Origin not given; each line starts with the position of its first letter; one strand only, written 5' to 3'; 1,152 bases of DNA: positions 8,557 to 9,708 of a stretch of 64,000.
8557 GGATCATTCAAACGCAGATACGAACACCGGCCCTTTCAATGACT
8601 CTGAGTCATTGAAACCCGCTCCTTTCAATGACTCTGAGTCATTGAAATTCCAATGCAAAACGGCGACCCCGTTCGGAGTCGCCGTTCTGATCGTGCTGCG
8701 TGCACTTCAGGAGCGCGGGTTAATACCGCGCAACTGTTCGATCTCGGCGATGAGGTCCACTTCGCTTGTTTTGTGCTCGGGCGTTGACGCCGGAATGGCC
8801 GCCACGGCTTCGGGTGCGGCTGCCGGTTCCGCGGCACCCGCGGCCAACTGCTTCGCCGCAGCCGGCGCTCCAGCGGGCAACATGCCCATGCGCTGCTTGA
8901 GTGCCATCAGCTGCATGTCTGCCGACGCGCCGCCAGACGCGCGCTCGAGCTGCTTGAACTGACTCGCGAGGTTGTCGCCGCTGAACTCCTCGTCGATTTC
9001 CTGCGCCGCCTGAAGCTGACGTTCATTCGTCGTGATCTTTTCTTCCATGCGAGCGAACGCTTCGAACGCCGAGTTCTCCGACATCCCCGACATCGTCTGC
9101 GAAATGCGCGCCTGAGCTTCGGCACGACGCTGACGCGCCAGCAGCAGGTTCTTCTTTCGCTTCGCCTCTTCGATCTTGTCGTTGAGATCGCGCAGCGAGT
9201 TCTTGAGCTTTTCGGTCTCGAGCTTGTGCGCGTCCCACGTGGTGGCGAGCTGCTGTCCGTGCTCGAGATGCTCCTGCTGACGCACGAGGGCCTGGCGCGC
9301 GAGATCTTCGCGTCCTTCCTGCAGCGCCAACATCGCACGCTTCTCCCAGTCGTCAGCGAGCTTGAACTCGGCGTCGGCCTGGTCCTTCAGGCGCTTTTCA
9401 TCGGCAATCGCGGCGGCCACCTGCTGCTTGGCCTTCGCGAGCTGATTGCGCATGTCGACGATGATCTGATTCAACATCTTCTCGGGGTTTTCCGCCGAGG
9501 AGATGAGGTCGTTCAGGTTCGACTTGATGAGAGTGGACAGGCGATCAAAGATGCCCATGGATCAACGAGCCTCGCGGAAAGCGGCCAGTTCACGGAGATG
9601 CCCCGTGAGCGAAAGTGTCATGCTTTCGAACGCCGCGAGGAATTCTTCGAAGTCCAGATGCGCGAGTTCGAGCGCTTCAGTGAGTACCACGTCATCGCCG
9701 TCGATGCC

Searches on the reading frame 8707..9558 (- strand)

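Call 26: search_protein_families(library=pfam, proteins=[window:8707-9558:-], max_evalue=0.00001)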
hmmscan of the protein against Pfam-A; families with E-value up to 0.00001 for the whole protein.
window:8707-9558:- (283 aa): 1 family
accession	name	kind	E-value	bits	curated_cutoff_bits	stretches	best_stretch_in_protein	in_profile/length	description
PF04012.17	PspA_IM30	-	1.2e-46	159.5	33.9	1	2-222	1-216/220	PspA/IM30 family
